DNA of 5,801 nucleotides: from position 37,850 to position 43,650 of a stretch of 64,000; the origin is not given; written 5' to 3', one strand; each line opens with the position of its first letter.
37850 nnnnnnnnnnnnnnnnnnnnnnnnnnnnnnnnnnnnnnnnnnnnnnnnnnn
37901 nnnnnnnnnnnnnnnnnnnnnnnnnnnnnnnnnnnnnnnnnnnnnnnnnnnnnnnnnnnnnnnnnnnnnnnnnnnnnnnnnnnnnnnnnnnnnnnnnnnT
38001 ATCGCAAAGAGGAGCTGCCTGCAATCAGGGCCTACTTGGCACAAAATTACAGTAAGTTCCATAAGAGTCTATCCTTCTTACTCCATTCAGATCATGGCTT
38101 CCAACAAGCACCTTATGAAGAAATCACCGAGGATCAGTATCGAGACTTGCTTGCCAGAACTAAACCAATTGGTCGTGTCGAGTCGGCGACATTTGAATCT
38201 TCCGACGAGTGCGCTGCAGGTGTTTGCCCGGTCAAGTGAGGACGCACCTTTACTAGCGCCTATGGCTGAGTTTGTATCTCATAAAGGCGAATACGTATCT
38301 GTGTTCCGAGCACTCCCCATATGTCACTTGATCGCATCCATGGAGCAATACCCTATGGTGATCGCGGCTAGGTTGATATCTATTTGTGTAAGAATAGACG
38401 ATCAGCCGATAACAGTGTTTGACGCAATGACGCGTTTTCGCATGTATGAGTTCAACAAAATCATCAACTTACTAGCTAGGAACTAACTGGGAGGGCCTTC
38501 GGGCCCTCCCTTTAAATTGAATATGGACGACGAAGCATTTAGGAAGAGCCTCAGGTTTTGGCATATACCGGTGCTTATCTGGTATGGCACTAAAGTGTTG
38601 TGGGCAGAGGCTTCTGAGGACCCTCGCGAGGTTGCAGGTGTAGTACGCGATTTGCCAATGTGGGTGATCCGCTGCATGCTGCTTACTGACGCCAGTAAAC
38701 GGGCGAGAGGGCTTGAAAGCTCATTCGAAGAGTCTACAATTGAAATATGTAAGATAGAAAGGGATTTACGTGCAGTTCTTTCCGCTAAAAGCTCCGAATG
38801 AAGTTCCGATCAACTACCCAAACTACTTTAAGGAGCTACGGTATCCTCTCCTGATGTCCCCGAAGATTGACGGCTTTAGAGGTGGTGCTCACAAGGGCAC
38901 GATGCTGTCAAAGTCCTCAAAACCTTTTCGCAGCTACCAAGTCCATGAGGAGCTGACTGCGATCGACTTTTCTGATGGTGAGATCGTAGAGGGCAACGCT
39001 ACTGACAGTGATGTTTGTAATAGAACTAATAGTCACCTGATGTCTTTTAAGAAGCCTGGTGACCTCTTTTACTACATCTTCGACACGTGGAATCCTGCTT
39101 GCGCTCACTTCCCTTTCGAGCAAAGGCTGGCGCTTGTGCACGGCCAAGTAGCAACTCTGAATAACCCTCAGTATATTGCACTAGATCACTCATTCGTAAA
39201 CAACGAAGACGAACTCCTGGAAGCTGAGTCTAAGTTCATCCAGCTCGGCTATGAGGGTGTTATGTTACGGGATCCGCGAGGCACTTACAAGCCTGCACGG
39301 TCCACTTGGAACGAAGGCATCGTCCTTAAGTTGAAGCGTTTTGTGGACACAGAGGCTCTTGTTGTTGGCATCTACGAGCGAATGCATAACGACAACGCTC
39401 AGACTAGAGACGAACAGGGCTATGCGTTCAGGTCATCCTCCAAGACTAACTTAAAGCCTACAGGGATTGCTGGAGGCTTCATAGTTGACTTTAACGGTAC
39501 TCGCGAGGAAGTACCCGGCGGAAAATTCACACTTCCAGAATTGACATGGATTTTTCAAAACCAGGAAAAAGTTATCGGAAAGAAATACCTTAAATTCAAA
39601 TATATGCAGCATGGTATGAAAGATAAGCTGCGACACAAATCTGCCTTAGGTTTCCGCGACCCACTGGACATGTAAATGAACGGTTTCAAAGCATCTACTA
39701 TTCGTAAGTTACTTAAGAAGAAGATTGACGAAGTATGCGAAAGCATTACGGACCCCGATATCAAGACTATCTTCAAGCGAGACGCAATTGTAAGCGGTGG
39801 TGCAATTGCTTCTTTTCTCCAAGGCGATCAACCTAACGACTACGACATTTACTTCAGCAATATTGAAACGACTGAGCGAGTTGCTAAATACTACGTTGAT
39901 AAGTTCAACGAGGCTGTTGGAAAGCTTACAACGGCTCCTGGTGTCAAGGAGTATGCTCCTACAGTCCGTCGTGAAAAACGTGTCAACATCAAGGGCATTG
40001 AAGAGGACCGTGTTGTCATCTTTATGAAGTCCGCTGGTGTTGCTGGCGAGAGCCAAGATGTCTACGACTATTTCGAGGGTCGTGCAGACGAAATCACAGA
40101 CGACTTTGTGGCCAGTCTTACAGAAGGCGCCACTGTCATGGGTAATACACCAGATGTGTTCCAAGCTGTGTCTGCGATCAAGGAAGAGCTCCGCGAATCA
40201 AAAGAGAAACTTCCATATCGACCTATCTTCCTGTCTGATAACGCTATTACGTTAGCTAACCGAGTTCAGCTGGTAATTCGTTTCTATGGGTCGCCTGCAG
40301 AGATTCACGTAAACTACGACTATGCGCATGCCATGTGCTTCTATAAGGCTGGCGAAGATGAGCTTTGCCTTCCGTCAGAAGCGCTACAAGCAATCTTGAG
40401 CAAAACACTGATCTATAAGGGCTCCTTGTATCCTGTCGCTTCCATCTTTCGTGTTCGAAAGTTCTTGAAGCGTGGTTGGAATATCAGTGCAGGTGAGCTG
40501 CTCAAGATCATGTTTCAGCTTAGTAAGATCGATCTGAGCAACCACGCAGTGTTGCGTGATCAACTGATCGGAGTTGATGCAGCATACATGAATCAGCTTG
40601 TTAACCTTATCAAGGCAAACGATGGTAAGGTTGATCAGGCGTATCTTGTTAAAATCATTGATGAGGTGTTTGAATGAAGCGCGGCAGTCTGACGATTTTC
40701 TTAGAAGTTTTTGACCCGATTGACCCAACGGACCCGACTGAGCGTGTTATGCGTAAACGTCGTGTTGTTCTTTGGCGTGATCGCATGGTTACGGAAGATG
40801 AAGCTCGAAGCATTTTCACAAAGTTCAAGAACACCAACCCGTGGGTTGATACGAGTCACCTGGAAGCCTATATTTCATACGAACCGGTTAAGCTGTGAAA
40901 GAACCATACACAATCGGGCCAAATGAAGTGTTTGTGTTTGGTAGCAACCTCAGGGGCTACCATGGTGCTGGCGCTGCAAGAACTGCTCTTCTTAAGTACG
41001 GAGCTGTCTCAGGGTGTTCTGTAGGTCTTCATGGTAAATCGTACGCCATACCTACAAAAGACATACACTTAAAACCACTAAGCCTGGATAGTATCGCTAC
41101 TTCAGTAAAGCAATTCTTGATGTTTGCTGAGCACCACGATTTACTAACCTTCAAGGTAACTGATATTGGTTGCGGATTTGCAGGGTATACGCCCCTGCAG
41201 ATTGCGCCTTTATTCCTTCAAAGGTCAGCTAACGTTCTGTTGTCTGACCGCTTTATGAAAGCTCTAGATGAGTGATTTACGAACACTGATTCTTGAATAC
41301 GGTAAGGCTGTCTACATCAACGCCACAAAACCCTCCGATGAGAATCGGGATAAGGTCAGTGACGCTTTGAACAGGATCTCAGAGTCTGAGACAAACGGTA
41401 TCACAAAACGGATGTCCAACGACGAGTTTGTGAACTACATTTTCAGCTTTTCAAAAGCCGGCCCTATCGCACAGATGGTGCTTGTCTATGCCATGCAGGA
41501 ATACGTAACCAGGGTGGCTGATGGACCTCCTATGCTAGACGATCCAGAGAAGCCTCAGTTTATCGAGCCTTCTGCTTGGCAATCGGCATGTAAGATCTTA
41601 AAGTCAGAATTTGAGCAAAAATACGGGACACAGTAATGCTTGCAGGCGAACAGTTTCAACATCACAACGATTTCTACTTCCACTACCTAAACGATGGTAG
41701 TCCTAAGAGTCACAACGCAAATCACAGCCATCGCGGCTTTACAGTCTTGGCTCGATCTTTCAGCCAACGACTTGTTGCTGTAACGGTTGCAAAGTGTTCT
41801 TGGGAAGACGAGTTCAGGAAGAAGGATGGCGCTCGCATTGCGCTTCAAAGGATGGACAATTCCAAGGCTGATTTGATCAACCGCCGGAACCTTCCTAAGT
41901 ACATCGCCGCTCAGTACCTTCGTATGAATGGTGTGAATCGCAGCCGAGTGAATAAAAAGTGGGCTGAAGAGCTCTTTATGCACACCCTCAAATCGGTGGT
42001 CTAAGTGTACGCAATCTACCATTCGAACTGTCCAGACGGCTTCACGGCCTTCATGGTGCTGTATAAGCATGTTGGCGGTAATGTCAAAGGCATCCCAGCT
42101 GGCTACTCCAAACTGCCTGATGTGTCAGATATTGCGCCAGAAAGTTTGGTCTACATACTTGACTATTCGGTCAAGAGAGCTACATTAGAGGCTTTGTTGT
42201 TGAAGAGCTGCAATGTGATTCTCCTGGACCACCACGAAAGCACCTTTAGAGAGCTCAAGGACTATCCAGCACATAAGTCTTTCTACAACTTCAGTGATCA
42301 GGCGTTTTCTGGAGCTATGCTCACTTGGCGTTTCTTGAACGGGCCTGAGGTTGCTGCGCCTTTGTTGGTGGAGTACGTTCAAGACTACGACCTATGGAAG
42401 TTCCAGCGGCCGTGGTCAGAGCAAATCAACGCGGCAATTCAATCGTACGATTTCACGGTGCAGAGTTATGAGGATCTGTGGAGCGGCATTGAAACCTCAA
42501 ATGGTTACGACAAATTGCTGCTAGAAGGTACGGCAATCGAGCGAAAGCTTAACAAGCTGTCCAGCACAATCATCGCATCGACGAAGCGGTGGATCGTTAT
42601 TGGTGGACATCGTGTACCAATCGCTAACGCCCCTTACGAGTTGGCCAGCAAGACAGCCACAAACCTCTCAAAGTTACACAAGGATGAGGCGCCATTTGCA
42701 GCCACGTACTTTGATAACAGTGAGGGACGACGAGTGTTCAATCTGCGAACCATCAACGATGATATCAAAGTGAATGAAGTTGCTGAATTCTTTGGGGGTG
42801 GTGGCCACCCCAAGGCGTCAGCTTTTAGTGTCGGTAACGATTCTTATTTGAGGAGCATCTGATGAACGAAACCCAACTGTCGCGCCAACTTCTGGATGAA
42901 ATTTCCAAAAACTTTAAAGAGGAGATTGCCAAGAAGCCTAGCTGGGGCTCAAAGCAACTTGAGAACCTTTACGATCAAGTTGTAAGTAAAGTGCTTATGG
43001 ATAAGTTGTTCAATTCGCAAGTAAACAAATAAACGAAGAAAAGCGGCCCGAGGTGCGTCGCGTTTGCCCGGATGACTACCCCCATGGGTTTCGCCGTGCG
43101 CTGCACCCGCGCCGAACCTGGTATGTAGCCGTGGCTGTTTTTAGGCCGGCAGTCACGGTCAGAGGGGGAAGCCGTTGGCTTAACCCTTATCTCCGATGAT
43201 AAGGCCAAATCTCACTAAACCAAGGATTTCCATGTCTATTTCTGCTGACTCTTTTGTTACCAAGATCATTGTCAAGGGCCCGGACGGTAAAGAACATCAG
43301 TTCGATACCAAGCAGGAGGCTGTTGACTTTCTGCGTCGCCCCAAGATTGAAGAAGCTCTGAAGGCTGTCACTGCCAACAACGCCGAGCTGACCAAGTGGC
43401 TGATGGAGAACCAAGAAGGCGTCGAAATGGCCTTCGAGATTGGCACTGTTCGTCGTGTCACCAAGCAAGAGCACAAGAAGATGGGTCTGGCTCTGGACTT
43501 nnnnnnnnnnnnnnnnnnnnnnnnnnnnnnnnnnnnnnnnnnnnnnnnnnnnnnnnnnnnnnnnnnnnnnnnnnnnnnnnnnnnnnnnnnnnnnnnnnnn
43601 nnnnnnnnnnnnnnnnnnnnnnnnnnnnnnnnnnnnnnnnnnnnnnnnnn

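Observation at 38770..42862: Contiguous ligase, Pol-beta nucleotidyltransferase, macro-domain and DHH/DHHA1 phosphoesterase genes: a candidate nucleic-acid repair or nucleotide-signal module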

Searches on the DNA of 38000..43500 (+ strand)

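Call 6: search_dna_similar(query=window:38000-43500:+, collection=phages, mode=near, max_rows=20)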
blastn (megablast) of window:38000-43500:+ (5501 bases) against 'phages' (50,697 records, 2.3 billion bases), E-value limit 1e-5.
No match.

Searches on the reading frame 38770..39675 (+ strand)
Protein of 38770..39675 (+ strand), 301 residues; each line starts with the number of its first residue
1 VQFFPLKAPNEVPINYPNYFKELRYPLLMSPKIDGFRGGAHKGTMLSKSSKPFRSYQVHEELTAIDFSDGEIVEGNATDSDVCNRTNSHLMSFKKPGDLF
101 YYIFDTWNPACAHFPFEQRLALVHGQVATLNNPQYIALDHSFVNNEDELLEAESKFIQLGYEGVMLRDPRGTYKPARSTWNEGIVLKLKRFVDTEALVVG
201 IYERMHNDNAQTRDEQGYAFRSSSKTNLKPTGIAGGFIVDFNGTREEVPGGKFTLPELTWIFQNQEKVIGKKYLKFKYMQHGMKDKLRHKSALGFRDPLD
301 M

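Call 4: search_protein_families(library=pfam, proteins=[window:38770-39675:+], max_evalue=0.1)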
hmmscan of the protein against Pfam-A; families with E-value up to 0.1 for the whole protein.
window:38770-39675:+ (301 aa): 1 family
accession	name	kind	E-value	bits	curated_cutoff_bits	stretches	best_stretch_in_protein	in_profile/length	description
PF01068.26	DNA_ligase_A_M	-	3.2e-08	34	26.2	1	55-180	73-198/204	ATP dependent DNA ligase domain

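Call 5: search_protein_families(library=phrogs, proteins=[window:38770-39675:+], max_evalue=0.01)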
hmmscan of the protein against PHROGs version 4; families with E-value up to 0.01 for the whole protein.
window:38770-39675:+ (301 aa): 1 family
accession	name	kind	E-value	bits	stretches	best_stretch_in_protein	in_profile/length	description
phrog_114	-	DNA, RNA and nucleotide metabolism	9.9e-44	150.9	1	19-298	234-500/634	ATP-dependent DNA ligase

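Call 7: search_protein_families(library=ncbifam, proteins=[window:38770-39675:+], max_evalue=0.1)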
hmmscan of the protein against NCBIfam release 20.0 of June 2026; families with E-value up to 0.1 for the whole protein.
window:38770-39675:+ (301 aa): 3 families
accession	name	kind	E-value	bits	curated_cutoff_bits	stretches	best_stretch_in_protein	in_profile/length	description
NF006592.0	PRK09125.1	equivalog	1.8e-14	53.5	200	1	28-203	47-215/283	DNA ligase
TIGR00574.1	dnl1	superfamily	0.00025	19.8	217.8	1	92-190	278-381/527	ATP-dependent DNA ligase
NF041331.1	LigA_Halo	equivalog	0.00029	19.5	830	1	136-199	376-436/552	ATP-dependent DNA ligase LigA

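Call 8: search_protein_families(library=padloc, proteins=[window:38770-39675:+], max_evalue=0.1)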
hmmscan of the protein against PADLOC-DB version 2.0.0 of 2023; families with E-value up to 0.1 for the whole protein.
window:38770-39675:+ (301 aa): 0 families

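Call 15: search_dna_similar(query=window:38770-39675:+, collection=phages, mode=protein, max_rows=30)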
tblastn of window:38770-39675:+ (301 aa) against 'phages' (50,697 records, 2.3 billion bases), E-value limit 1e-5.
Records with a match: 672; places in all: 672; records where one place covers at least 80% of the query: 656.
Best place of each record, by identity: <60% 672.
By first word of the organism name: Pseudomonas 352; Escherichia 68; Xanthomonas 29; Stenotrophomonas 27; Caulobacter 26; Acinetobacter 24; Vibrio 24; Rhodobacter 23; Burkholderia 9; Serratia 9; and 32 more.
By host as written in the record: Pseudomonas aeruginosa 143; Pseudomonas aeruginosa PAO1 94; - 53; Pseudomonas sp. 31; Escherichia coli 31; Rhodobacter capsulatus YW1 23; Pseudomonas aeruginosa PA14 16; Stenotrophomonas maltophilia 15; and 136 more.
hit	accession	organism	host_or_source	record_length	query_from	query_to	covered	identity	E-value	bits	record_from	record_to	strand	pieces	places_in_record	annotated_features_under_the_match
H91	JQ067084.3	Pseudomonas phage PaMx25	Pseudomonas aeruginosa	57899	21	301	93%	36.7%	4e-42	160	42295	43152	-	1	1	putative DNA ligase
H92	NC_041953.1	Pseudomonas phage PaMx25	Pseudomonas aeruginosa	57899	21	301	93%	36.7%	4e-42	160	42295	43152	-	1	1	ATP-dependent DNA ligase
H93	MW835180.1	Pseudomonas phage vB_PaeS_PAJD-1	Pseudomonas aeruginosa PAO1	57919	21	301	93%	36.7%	8e-42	159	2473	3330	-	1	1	DNA ligase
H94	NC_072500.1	Pseudomonas phage vB_PaeS_PAJD-1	Pseudomonas aeruginosa PAO1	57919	21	301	93%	36.7%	8e-42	159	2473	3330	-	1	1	DNA ligase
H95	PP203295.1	Pseudomonas phage TIVP-H6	Pseudomonas aeruginosa PA14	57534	21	301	93%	36.5%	5e-43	162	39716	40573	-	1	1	ATP-dependent DNA ligase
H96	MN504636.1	Pseudomonas phage Quinobequin-P09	Pseudomonas aeruginosa UCBPP-PA14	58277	21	301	93%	36.1%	3e-33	166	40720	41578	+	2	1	DNA ligase | hypothetical protein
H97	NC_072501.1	Pseudomonas phage Quinobequin-P09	Pseudomonas aeruginosa UCBPP-PA14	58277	21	301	93%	36.1%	3e-33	166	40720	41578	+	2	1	DNA ligase | hypothetical protein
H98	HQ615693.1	Synechococcus phage S-CRM01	Synechococcus sp. LC16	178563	21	301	93%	36.0%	1e-38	150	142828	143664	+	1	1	DNA ligase-product DNA complex - adenylate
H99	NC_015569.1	Synechococcus phage S-CRM01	Synechococcus sp. LC16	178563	21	301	93%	36.0%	1e-38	150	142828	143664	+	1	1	DNA ligase-product DNA complex - adenylate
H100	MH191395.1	Xanthomonas phage XcP1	Xanthomonas campestris pv. campestris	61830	4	301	99%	33.9%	2e-40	155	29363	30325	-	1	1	DNA ligase | hypothetical protein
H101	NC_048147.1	Xanthomonas phage XcP1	Xanthomonas campestris pv. campestris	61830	4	301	99%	33.9%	2e-40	155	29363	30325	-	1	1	DNA ligase | MazG-like pyrophosphatase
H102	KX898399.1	Pseudomonas phage JG012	Pseudomonas aeruginosa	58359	21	301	93%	35.8%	3e-42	160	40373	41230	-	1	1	putative DNA ligase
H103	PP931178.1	Pseudomonas phage PAB2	Pseudomonas aeruginosa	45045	21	301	93%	35.8%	4e-42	160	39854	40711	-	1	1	ATP-dependent DNA ligase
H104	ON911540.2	Xanthomonas phage vB_Xar_IVIA-DoCa3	Xanthomonas arboricola pv. juglandis ...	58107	21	301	93%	35.8%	4e-42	160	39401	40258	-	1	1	DNA ligase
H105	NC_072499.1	Xanthomonas phage vB_Xar_IVIA-DoCa3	Xanthomonas arboricola pv. juglandis ...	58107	21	301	93%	35.8%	4e-42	160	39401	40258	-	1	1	DNA ligase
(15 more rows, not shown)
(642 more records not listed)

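Call 79: search_solved_structures(query=window:38770-39675:+, max_evalue=0.01, show_alignments=1)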
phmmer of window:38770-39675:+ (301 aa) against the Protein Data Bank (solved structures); distinct sequences matched with E-value up to 0.01: 10.
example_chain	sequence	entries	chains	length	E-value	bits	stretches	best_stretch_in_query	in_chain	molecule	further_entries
1p8l_A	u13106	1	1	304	6.5e-36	127.4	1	20-297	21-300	PBCV-1 DNA ligase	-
2q2t_A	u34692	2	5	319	7.7e-36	127.1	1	20-297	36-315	Chlorella virus DNA ligase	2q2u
1fvi_A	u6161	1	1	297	7.9e-35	123.8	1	21-297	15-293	CHLORELLA VIRUS DNA LIGASE-ADENYLATE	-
7obn_A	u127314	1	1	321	2.4e-32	115.7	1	23-301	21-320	DNA ligase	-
6imj_A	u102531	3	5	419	3.1e-08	36.5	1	97-200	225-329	DNA ligase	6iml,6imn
6imk_A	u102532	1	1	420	3.1e-08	36.5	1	97-200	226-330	DNA ligase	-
6dt1_A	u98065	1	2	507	0.00029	23.4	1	128-205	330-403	DNA ligase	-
4d05_A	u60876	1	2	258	0.0012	21.4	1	28-201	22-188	ATP-DEPENDENT DNA LIGASE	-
10ye_L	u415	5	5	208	0.0097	18.4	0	114-180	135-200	DNA ligase 3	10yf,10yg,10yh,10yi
6rar_I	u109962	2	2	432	0.0097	18.4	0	138-204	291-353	ATP-dependent DNA ligase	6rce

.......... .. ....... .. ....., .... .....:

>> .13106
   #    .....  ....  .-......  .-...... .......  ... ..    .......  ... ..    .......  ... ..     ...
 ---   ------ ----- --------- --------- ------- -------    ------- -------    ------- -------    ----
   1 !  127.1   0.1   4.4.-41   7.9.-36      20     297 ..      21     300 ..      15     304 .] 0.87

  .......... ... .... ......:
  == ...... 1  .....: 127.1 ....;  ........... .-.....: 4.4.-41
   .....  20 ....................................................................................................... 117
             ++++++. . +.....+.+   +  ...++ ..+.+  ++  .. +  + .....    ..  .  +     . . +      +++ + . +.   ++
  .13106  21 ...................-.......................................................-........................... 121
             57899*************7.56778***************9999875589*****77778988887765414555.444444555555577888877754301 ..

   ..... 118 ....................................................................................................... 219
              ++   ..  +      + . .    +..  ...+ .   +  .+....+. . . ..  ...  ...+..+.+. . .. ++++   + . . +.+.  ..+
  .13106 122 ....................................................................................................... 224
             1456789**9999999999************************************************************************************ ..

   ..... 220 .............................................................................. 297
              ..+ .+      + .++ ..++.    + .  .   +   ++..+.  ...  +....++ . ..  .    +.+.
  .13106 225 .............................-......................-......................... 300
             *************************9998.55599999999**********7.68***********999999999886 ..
